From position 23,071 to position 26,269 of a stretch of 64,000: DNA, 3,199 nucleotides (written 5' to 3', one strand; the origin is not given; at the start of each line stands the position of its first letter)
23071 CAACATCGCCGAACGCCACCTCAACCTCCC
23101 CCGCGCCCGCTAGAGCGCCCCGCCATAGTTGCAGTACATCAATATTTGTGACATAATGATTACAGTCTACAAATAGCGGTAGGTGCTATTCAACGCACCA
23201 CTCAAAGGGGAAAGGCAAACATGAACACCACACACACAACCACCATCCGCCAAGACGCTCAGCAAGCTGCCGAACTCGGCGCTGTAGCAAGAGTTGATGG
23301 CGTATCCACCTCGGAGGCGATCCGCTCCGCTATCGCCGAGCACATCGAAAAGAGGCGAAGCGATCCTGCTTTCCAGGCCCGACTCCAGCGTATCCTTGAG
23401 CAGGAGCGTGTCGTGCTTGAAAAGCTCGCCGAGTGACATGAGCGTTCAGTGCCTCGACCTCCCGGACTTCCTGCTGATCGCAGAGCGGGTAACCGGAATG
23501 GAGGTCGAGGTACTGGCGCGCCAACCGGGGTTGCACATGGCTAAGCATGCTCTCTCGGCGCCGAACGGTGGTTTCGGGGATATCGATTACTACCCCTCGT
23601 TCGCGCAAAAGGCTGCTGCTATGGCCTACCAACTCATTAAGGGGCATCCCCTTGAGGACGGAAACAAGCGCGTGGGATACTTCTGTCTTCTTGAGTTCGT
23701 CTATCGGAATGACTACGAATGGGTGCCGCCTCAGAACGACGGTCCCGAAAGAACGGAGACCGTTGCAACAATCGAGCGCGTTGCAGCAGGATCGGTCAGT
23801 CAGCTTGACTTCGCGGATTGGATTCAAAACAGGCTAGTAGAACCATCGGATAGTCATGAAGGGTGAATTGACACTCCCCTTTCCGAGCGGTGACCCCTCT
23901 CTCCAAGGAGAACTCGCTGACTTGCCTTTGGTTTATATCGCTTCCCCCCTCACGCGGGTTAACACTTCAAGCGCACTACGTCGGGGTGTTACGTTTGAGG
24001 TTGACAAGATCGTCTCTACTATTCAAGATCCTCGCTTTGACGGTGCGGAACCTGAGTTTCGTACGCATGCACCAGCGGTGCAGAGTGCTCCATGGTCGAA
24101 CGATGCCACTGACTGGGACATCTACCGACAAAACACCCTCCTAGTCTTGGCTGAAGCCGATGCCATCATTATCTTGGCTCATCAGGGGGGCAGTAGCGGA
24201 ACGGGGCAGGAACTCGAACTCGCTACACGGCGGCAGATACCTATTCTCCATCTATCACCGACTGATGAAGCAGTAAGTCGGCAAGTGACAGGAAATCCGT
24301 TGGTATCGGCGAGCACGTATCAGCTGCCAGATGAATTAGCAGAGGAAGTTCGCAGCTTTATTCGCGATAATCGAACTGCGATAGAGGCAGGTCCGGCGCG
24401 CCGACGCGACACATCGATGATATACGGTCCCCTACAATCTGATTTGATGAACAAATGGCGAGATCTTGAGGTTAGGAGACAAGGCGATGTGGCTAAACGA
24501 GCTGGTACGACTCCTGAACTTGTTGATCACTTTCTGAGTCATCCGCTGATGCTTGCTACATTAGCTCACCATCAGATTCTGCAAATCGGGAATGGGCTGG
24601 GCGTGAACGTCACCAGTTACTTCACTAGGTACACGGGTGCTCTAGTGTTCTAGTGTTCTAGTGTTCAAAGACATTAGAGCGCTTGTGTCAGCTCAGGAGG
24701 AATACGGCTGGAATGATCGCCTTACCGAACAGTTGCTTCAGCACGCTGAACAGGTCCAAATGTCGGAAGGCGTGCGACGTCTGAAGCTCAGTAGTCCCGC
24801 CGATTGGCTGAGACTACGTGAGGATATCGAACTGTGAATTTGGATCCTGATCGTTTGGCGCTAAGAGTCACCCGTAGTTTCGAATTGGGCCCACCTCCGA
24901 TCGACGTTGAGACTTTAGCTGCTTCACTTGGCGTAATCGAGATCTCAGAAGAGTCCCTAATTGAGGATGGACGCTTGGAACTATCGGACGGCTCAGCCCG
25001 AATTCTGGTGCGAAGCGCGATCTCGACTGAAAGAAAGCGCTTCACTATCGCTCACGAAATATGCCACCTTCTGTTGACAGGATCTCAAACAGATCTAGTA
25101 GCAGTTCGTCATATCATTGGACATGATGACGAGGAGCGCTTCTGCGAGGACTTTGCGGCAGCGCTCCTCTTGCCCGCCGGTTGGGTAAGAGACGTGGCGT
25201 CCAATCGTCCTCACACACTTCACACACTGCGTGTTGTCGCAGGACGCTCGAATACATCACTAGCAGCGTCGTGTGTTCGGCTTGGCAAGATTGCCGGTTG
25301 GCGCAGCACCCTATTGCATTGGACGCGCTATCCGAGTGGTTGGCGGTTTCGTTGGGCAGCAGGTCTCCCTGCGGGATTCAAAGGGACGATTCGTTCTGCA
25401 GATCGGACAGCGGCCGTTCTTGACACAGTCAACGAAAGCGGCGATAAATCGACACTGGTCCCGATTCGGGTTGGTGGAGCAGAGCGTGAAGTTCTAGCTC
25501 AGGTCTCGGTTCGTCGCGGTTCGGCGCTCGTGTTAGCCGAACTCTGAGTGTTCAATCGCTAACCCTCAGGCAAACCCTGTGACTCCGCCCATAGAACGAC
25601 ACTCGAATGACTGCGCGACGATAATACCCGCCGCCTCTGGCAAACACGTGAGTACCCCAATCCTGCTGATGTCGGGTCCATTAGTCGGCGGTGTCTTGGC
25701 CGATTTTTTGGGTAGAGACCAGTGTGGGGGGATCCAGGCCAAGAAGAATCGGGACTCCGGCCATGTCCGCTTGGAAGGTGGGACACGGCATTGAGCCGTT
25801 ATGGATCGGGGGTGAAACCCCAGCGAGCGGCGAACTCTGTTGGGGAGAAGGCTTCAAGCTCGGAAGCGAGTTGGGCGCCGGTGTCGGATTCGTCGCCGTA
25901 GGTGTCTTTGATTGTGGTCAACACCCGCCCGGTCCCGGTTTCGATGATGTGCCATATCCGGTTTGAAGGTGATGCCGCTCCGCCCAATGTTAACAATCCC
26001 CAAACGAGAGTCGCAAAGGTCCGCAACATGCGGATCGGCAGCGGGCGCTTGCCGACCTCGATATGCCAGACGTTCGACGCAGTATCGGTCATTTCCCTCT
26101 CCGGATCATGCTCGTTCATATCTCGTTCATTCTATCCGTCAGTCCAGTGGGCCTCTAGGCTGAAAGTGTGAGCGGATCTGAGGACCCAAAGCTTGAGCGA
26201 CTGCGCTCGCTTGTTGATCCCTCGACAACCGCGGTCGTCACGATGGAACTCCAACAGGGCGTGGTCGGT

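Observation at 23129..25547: Candidate undescribed conflict module: RHH-Doc coupled to an [NDT/Rcl-like :: XRE-HTH] fusion and an ImmA/IrrE protease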

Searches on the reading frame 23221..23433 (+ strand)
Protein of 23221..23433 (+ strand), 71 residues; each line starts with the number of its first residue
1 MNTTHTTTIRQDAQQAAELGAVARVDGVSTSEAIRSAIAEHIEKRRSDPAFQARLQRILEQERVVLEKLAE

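Call 5: search_protein_families(library=pfam, max_evalue=1, proteins=[window:23221-23433:+])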
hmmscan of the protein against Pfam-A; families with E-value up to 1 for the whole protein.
seq(71 aa): 7 families
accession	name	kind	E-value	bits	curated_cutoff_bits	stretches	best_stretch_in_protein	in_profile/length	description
PF19807.5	DUF6290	-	9.5e-05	23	27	1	6-43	3-40/72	Family of unknown function (DUF6290)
PF01402.27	RHH_1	-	0.00022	21.5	20.5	1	7-44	2-39/39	Ribbon-helix-helix protein, copG family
PF07704.17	PSK_trans_fac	-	0.00092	20.5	28.3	1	21-65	16-62/82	Rv0623-like transcription factor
PF18433.6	DUF5610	-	0.078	13.9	26.4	1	8-63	23-75/117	Domain of unknown function (DUF5610)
PF17898.6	GerD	-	0.095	13.1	29.5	1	27-61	78-112/114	Spore germination GerD central core domain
PF07862.16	Nif11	-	0.17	12.6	23.8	1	42-65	10-33/48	Nif11 domain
PF17101.10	Stealth_CR1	-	0.25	11.5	27.2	1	47-61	13-27/29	Stealth protein CR1, conserved region 1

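Call 6: search_protein_families(library=padloc, max_evalue=1, proteins=[window:23221-23433:+])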
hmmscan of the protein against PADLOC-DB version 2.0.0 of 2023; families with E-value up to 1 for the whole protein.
seq(71 aa): 0 families

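Call 7: search_protein_families(library=ncbifam, max_evalue=1, proteins=[window:23221-23433:+])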
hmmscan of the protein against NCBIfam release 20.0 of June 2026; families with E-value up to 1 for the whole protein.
seq(71 aa): 4 families
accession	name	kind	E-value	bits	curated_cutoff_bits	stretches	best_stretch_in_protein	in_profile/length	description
NF046040.1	RelB_antitoxin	equivalog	7.5e-05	23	50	1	8-57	2-51/69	type II toxin-antitoxin system RelB family antitoxin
NF048017.1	antitoxin_RelB_like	equivalog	0.0017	18.5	50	1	12-62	3-53/70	type II toxin-antitoxin system RelB family antitoxin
NF053762.1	aCcr1_fam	equivalog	0.0032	17.3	60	1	18-40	14-36/38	aCcr1 family cell cycle regulator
NF058555.1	TransRegCdrSHalo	equivalog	0.13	12.3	100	1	30-47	28-45/61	transcriptional regulator CdrS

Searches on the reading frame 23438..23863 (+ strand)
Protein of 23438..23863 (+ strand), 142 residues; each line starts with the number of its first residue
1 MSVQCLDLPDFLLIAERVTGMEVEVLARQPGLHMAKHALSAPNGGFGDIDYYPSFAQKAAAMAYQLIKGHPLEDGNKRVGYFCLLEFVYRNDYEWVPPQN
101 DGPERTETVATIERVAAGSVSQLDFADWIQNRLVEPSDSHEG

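Call 5: search_protein_families(library=pfam, max_evalue=1, proteins=[window:23438-23863:+])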
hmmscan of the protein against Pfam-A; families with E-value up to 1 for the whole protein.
seq(142 aa): 1 family
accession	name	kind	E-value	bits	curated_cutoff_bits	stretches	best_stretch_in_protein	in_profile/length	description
PF02661.23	Fic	-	3.1e-09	38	24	1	28-87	24-92/93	Fic/DOC family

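Call 6: search_protein_families(library=padloc, max_evalue=1, proteins=[window:23438-23863:+])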
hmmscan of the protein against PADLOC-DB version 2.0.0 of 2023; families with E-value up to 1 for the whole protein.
seq(142 aa): 6 families
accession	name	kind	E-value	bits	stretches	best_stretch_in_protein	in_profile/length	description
PDLC04963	PDC-S23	-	4.7e-14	50.6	1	43-93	216-266/312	-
PDLC04965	PDC-S23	-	2.1e-12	45.1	1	43-95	233-285/327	-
PDLC04964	PDC-S23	-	1.4e-10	38.9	1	36-92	229-285/331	-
PDLC04718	PDC-M59B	-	2.6e-08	32.1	1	50-97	48-95/159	-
PDLC04848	PDC-S05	-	2.6e-05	22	1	57-92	211-246/291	-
PDLC04966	PDC-S24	-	0.025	11.4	1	58-82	306-330/497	-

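Call 7: search_protein_families(library=ncbifam, max_evalue=1, proteins=[window:23438-23863:+])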
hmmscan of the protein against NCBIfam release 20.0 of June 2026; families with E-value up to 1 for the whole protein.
seq(142 aa): 2 families
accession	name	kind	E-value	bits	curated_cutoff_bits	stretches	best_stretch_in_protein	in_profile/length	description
TIGR01550.1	DOC_P1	subfamily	8.3e-10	38.9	38.65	1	55-130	51-121/122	type II toxin-antitoxin system death-on-curing family toxin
NF011398.0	PRK14823.1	equivalog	0.2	11.5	272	1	19-39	69-89/191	non-canonical purine NTP diphosphatase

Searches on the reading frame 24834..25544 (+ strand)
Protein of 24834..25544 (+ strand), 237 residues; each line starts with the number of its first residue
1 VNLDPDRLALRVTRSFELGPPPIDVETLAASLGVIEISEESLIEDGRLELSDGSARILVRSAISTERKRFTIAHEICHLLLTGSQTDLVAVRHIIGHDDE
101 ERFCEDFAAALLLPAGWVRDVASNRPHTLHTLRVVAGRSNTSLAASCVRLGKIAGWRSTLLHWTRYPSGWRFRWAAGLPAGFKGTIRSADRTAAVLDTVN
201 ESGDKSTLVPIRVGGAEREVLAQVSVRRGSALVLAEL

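Call 5: search_protein_families(library=pfam, max_evalue=1, proteins=[window:24834-25544:+])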
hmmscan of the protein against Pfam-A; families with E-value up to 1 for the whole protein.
seq(237 aa): 2 families
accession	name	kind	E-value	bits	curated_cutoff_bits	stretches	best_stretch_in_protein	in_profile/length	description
PF06114.19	Peptidase_M78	-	2.8e-12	46.9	22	1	53-144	27-116/123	IrrE N-terminal-like domain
PF00382.24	TFIIB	-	0.00027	21.4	23.6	1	101-148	9-55/92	Transcription factor TFIIB repeat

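Call 6: search_protein_families(library=padloc, max_evalue=1, proteins=[window:24834-25544:+])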
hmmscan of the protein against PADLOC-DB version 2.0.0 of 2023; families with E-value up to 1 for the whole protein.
seq(237 aa): 15 families
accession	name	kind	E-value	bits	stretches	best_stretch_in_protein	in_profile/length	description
PDLC04141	capP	-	1.1e-22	78.7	1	6-156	6-156/242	capP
PDLC03953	RmrA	-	1.8e-09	35.3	1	61-171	201-304/373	-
PDLC03949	RmrA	-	1.6e-08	31.8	1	54-149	175-261/363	-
PDLC03954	RmrA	-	3.9e-08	30.6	1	6-126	142-266/380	-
PDLC03944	RmrA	-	9.9e-08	29.4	1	62-149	193-279/384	-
PDLC03947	RmrA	-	1.1e-07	29.1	1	6-124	142-264/383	-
PDLC03951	RmrA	-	1.3e-07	28.9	1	7-150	138-282/400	-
PDLC03948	RmrA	-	1.9e-07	28.4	1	6-153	140-292/397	-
PDLC03950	RmrA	-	2.5e-07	28.1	1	5-124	130-250/369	-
PDLC03952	RmrA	-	4.6e-06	23.7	1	7-149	155-301/395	-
PDLC03946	RmrA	-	8.2e-06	22.8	1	35-151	157-265/357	-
PDLC03943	RmrA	-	1.7e-05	22.1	1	9-116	130-232/370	-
PDLC03945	RmrA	-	2e-05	21.9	1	57-116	197-254/394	-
PDLC04776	PDC-M69B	-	0.00036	18.3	1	55-115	68-131/272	-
PDLC03956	RmrA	-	0.00068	16.8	1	5-151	137-284/399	-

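Call 7: search_protein_families(library=ncbifam, max_evalue=1, proteins=[window:24834-25544:+])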
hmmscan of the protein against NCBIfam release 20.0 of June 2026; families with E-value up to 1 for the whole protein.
seq(237 aa): 1 family
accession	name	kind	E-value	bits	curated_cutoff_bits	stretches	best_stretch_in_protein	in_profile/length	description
NF052239.1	antitox_spr1629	equivalog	3.1e-05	23.2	335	1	59-118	199-256/377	spr1629 family repressor/antitoxin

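Call 55: search_solved_structures(query=window:24834-25544:+, max_evalue=1, show_alignments=2)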
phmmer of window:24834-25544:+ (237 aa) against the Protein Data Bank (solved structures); distinct sequences matched with E-value up to 1: 8.
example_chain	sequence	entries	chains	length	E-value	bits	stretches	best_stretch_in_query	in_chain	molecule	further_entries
3dte_A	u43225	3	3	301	8e-08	35.4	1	55-148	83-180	IrrE protein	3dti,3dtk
8slm_A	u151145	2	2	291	9.1e-06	28.6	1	56-147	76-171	Zn dependent hydrolase fused to HTH domain, IrrE ortholog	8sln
9ly5_A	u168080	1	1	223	0.081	15.7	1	142-198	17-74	antibody 20G5 Fab heavy chain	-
9ly6_B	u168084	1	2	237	0.093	15.5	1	142-198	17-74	antibody 20G5 Fab heavy chain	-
5alc_H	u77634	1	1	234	0.15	14.8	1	141-231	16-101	ANTI-TICAGRELOR FAB 72, HEAVY CHAIN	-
5alb_H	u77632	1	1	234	0.29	13.9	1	141-228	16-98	MEDI2452 HEAVY CHAIN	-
9o4o_H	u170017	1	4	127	0.48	13.2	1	142-180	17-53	CR12044 heavy chain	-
4hxa_H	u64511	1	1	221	0.64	12.8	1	138-196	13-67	13D9 FAB HEAVY CHAIN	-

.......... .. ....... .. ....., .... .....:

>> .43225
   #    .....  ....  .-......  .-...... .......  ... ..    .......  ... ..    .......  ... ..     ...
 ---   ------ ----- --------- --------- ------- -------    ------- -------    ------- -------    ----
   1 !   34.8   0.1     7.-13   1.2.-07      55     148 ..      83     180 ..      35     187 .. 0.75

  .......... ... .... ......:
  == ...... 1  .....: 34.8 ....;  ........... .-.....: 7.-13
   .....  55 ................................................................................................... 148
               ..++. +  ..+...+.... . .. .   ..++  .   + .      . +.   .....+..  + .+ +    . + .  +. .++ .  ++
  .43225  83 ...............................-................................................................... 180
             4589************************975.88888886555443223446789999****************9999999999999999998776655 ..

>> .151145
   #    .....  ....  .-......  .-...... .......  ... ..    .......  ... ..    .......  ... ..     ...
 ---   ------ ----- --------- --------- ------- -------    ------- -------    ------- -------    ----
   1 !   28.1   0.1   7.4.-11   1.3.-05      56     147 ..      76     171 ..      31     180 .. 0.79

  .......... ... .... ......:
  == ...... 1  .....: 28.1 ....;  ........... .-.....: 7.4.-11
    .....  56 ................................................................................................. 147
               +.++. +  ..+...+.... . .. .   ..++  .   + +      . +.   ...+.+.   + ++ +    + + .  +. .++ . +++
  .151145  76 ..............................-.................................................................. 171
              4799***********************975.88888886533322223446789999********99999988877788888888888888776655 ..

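Call 62: predict_structure(protein=window:24834-25544:+)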
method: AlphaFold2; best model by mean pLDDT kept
length: 237 residues; sequences in the alignment: 1
mean_pLDDT: 39.4   pTM: 0.29
mean pLDDT of the five models: 39.4, 36.4, 31.5, 31.5, 31.1
residues with pLDDT >= 90: 0; 70-90: 0; 50-70: 38; < 50: 199
segments of 3 or more residues with pLDDT < 50: 1-159, 164-169, 171-191, 212-216, 229-231, 235-237
pLDDT, mean of each block of 10 residues (from residue 1): 31 29 35 29 35 35 42 46 35 33 34 30 25 30 37 41 49 45 40 53 57 52 53 51
secondary structure, 60 per line:
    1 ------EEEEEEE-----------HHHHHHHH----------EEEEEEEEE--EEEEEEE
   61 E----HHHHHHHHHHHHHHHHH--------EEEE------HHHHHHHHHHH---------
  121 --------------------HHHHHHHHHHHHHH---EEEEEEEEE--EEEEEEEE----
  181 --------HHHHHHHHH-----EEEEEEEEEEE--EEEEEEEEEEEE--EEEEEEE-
elements in order: E7-13 H25-32 E43-51 E54-61 H66-82 E91-94 H101-111 H141-154 E158-166 E169-176 H189-197 E203-213 E216-227 E230-236

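Call 64: search_solved_structures(query=A4, max_evalue=0.1, show_alignments=0)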
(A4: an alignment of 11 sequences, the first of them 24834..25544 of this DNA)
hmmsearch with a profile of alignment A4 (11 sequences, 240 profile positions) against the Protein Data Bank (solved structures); distinct sequences matched with E-value up to 0.1: 4.
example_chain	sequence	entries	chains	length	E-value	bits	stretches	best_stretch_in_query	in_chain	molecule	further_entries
3dte_A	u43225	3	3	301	5.2e-13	52.1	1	53-151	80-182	IrrE protein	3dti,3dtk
8slm_A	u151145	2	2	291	4.1e-12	49.1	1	53-151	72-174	Zn dependent hydrolase fused to HTH domain, IrrE ortholog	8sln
9vzy_A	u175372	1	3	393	5.5e-08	35.6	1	54-152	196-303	HTH cro/C1-type domain-containing protein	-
7t5t_A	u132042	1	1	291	5.6e-08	35.6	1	62-173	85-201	CapP toxin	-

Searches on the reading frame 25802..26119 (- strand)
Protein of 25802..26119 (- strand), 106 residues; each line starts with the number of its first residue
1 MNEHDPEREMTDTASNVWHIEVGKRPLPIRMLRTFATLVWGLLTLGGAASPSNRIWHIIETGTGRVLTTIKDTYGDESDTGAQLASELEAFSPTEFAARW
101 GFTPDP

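Call 5: search_protein_families(library=pfam, max_evalue=1, proteins=[window:25802-26119:-])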
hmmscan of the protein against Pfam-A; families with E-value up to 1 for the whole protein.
seq(106 aa): 1 family
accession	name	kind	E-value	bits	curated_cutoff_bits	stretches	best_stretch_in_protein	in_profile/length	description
PF06630.16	Exonuc_VIII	-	0.086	13.1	25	1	47-100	99-155/203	Enterobacterial exodeoxyribonuclease VIII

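Call 6: search_protein_families(library=padloc, max_evalue=1, proteins=[window:25802-26119:-])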
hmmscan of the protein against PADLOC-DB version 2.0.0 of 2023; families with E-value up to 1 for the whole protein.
seq(106 aa): 0 families

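Call 7: search_protein_families(library=ncbifam, max_evalue=1, proteins=[window:25802-26119:-])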
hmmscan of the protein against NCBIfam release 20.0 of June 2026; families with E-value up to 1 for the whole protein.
seq(106 aa): 0 families
